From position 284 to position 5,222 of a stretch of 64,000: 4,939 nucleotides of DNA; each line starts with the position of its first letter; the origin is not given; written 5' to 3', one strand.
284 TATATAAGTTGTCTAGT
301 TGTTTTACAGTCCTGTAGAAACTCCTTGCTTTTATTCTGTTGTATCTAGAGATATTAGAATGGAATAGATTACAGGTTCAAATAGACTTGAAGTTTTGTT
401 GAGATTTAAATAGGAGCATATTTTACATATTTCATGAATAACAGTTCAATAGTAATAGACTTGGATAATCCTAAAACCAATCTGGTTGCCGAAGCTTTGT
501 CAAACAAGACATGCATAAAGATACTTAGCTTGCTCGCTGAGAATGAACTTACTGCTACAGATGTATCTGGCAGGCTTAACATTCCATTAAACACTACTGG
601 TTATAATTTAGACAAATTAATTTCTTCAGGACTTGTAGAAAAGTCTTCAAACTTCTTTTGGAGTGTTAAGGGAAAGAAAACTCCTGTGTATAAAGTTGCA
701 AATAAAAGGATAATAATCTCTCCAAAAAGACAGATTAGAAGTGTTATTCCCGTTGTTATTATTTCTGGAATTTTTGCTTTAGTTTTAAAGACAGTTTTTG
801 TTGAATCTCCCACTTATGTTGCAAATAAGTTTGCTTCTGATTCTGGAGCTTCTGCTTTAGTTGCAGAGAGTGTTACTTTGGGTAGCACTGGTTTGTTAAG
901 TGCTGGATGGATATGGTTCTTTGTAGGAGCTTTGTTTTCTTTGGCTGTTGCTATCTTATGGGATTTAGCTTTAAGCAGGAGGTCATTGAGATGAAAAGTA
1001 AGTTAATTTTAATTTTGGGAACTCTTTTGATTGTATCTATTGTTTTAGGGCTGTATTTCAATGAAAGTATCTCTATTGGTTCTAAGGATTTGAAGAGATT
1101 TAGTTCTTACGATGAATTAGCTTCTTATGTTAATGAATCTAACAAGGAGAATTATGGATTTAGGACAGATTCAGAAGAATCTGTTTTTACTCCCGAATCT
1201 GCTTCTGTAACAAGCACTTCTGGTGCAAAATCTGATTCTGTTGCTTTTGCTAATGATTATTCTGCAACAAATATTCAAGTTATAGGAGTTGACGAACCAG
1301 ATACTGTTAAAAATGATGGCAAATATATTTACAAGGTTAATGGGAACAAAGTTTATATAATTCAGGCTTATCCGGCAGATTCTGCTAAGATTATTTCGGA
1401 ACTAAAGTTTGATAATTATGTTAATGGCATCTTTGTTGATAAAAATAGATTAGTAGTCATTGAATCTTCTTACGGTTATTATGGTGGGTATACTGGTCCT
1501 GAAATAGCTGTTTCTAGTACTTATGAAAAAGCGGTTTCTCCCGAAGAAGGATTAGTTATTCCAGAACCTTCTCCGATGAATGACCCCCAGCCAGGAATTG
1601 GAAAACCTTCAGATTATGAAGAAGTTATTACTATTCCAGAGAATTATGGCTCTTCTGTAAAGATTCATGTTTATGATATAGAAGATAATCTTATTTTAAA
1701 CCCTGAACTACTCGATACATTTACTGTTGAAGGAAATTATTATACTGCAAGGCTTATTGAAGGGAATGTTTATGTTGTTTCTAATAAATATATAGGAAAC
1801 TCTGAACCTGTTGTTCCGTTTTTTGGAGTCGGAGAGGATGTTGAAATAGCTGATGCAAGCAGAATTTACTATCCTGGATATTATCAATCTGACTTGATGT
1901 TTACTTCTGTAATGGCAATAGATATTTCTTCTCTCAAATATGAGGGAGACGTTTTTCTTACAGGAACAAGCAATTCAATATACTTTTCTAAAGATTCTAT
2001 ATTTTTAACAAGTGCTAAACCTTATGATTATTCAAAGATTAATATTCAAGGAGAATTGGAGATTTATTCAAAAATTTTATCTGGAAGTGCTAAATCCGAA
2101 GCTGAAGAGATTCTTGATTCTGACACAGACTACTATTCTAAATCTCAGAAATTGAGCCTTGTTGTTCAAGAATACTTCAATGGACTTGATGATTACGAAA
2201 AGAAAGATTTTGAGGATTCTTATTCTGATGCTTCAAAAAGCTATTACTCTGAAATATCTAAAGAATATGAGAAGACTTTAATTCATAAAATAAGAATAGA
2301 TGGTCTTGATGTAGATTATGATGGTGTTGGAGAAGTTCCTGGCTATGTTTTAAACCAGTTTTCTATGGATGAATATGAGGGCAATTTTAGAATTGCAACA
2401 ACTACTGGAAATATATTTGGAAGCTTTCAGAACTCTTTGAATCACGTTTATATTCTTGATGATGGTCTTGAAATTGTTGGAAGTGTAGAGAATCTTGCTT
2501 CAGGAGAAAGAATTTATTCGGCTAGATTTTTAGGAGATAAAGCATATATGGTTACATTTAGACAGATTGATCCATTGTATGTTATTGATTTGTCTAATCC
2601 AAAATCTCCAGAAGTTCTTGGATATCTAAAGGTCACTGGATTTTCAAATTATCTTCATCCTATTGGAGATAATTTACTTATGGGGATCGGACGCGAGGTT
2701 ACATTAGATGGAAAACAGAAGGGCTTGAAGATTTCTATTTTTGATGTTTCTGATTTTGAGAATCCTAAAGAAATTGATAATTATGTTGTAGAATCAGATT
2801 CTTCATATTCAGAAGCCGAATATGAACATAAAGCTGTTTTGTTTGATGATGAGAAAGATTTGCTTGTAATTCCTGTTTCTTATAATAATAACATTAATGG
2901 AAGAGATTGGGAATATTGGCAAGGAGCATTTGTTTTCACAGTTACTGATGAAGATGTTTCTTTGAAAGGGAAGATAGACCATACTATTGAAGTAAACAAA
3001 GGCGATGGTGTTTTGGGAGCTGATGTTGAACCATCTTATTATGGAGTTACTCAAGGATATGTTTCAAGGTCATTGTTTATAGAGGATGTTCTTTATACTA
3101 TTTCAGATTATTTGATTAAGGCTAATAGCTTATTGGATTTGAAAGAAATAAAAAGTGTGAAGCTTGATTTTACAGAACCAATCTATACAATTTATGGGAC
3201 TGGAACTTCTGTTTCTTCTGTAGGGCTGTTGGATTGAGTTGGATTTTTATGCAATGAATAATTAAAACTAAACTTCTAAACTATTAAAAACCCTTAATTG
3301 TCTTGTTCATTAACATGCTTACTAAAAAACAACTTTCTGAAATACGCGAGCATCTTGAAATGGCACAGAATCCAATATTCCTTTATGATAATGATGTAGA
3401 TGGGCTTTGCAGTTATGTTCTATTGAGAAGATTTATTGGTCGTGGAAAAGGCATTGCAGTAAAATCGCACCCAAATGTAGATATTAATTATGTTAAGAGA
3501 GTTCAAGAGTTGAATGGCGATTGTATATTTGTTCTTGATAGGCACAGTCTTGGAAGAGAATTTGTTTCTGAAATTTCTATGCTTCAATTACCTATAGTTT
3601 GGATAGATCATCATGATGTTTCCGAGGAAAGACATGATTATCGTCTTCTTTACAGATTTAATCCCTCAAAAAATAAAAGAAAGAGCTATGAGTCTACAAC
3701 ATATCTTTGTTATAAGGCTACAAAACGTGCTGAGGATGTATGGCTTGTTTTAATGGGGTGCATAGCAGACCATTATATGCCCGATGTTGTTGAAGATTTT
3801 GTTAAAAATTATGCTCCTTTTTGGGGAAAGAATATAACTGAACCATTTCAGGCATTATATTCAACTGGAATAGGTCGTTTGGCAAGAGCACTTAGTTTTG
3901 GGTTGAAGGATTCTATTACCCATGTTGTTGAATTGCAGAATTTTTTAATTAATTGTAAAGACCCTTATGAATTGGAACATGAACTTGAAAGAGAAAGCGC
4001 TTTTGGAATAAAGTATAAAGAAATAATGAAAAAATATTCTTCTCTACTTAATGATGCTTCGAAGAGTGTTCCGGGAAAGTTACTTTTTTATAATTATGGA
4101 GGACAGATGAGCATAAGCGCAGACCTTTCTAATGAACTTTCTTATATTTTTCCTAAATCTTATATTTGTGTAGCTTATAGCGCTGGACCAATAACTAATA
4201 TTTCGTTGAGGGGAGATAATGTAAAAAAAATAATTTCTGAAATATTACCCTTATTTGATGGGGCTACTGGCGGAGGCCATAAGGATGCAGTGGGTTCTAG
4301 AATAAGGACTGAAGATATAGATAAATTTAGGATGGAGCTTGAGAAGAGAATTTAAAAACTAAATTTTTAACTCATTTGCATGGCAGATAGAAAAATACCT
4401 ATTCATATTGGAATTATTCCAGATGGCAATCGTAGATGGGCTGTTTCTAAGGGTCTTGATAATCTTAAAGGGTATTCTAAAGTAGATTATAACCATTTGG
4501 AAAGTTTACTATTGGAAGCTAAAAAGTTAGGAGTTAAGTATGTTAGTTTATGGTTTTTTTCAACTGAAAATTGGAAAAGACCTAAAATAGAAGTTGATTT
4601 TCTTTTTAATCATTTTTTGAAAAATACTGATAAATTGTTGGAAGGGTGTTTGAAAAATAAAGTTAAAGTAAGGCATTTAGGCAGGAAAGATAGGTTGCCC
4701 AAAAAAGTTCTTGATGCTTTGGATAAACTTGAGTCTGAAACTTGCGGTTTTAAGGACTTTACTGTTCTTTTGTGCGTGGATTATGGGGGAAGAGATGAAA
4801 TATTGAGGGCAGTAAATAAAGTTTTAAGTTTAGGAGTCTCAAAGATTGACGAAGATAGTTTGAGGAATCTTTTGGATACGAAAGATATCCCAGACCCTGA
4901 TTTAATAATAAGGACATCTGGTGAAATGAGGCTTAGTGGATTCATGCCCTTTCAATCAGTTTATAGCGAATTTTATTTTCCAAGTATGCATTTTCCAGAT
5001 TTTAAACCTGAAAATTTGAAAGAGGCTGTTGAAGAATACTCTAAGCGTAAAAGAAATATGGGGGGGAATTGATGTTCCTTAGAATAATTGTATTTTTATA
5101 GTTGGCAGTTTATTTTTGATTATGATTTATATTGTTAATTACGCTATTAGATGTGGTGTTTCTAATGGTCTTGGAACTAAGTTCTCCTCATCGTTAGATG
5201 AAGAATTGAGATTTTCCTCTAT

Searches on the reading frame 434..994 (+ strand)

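Call 29: search_protein_families(library=pfam, proteins=[window:434-994:+], max_evalue=0.001)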
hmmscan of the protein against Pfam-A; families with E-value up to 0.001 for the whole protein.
window:434-994:+ (186 aa): 4 families
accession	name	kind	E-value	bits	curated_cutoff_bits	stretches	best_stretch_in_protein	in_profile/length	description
PF12840.13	HTH_20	-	1.2e-08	35.2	27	1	22-69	1-49/51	Helix-turn-helix domain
PF01022.26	HTH_5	-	5.1e-05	23.5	22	1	26-70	3-47/47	Bacterial regulatory protein, arsR family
PF13412.12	HTH_24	-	8.2e-05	22.5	21.9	1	28-69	6-48/48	Winged helix-turn-helix DNA-binding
PF01978.25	TrmB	-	0.00062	20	25.6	0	31-72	15-56/68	Sugar-specific transcriptional regulator TrmB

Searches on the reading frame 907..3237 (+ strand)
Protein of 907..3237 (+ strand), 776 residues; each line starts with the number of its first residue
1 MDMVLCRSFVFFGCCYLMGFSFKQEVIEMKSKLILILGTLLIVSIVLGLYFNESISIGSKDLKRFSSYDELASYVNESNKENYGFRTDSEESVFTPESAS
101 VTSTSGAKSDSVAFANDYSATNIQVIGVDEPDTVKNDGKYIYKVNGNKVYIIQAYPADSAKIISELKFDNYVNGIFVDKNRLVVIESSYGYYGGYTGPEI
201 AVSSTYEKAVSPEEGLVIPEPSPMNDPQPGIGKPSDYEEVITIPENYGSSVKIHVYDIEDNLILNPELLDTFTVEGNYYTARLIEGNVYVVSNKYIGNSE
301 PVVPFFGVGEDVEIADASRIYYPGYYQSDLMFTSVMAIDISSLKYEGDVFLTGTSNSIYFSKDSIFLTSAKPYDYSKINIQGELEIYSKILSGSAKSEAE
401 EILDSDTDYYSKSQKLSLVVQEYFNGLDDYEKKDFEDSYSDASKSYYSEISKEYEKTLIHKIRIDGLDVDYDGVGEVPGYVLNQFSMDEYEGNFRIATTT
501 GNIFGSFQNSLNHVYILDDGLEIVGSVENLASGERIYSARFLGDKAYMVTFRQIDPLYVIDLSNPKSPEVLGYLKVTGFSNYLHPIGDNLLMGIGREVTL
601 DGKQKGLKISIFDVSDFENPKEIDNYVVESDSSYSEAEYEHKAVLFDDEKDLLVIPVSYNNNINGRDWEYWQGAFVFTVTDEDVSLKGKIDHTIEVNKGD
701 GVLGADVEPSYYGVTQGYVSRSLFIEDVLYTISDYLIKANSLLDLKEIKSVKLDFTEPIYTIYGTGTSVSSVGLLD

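Call 29: search_protein_families(library=pfam, proteins=[window:907-3237:+], max_evalue=0.001)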
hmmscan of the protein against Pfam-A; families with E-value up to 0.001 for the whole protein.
window:907-3237:+ (776 aa): 1 family
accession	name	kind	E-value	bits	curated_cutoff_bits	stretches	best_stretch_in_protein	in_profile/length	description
PF09826.15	Beta_propel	-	3.3e-147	491.8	22.4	1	118-743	1-493/495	Beta propeller domain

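Call 69: find_encoding_contigs(protein=window:907-3237:+, flank=10000, max_places=2)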
Protein window:907-3237:+ (776 aa): no gene with exactly this product is on record in the collection.

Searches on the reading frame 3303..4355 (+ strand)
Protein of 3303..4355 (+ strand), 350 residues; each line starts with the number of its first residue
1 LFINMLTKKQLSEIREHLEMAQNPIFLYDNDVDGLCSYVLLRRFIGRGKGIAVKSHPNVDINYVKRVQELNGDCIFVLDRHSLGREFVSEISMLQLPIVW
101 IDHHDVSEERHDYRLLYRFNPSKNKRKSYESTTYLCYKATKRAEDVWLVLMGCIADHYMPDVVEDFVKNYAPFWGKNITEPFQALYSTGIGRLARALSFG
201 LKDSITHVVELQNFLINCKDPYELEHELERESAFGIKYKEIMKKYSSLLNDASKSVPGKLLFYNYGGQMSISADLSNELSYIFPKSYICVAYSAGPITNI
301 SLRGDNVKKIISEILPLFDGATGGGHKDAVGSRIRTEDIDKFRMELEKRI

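Call 29: search_protein_families(library=pfam, proteins=[window:3303-4355:+], max_evalue=0.001)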
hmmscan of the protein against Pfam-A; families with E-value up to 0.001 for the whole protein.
window:3303-4355:+ (350 aa): 2 families
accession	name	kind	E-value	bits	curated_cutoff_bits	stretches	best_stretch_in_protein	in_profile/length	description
PF01368.27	DHH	-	3.6e-08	34.2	28.1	1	29-141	9-103/125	DHH family, N-terminal domain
PF02272.25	DHHA1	-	3e-05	24.9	25.9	1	266-349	12-99/102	DHHA1 domain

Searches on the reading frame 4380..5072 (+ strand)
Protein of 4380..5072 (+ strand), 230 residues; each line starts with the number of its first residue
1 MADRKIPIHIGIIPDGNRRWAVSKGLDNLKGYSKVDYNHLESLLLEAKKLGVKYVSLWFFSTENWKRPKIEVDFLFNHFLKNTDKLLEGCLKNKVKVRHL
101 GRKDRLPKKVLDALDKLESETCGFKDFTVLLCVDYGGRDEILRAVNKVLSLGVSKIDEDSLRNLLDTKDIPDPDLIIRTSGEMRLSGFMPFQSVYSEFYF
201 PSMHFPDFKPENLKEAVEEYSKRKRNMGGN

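Call 29: search_protein_families(library=pfam, proteins=[window:4380-5072:+], max_evalue=0.001)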
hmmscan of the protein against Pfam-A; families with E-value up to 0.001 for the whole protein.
window:4380-5072:+ (230 aa): 1 family
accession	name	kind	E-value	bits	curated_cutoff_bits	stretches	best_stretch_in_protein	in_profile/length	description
PF01255.24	Prenyltransf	-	2.3e-65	220.6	27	1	13-228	1-219/219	Putative undecaprenyl diphosphate synthase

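Call 42: search_protein_families(library=ncbifam, proteins=[window:4380-5072:+], max_evalue=0.00001)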
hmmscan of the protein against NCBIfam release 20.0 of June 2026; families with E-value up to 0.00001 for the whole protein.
window:4380-5072:+ (230 aa): 16 families
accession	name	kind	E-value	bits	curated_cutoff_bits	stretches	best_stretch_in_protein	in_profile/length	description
NF011405.0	PRK14830.1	equivalog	6.4e-66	222.5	304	1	3-229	19-250/251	undecaprenyl pyrophosphate synthase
NF011407.0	PRK14833.1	equivalog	7.5e-61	205.7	325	1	7-229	5-231/233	di-trans,poly-cis-decaprenylcistransferase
NF011414.0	PRK14841.1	equivalog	9.6e-61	205.4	401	1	5-229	2-229/233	isoprenyl transferase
TIGR00055.1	uppS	equivalog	2.1e-56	190.9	109.55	1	6-227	1-227/228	polyprenyl diphosphate synthase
NF011406.0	PRK14831.1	subfamily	2.8e-55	187.2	375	1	3-229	20-251/256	undecaprenyl pyrophosphate synthase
NF011408.0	PRK14834.1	equivalog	3.8e-54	183.8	348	1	4-229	15-245/252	isoprenyl transferase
NF011409.0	PRK14835.1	equivalog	7.9e-54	182.8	425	1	4-228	43-278/279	isoprenyl transferase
NF011404.0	PRK14829.1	equivalog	1.2e-52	178.9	372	1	3-229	27-258/260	isoprenyl transferase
NF011412.0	PRK14839.1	equivalog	2.1e-49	168.1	334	1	4-229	7-228/240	di-trans,poly-cis-decaprenylcistransferase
NF011411.0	PRK14838.1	equivalog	7e-49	166.3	417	1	4-228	10-237/244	isoprenyl transferase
NF011403.0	PRK14828.1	equivalog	7.3e-49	166.4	348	1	3-228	25-257/258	isoprenyl transferase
NF011410.0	PRK14837.1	equivalog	1.9e-47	161.8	342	1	1-228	1-229/230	undecaprenyl pyrophosphate synthase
NF011415.0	PRK14842.1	equivalog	2.4e-47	161.4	360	1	3-229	5-237/241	isoprenyl transferase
NF011413.0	PRK14840.1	equivalog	5.2e-47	160.6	410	1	4-228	16-249/250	isoprenyl transferase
NF011402.0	PRK14827.1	equivalog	3.8e-42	144.6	535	1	4-228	65-294/296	decaprenyl diphosphate synthase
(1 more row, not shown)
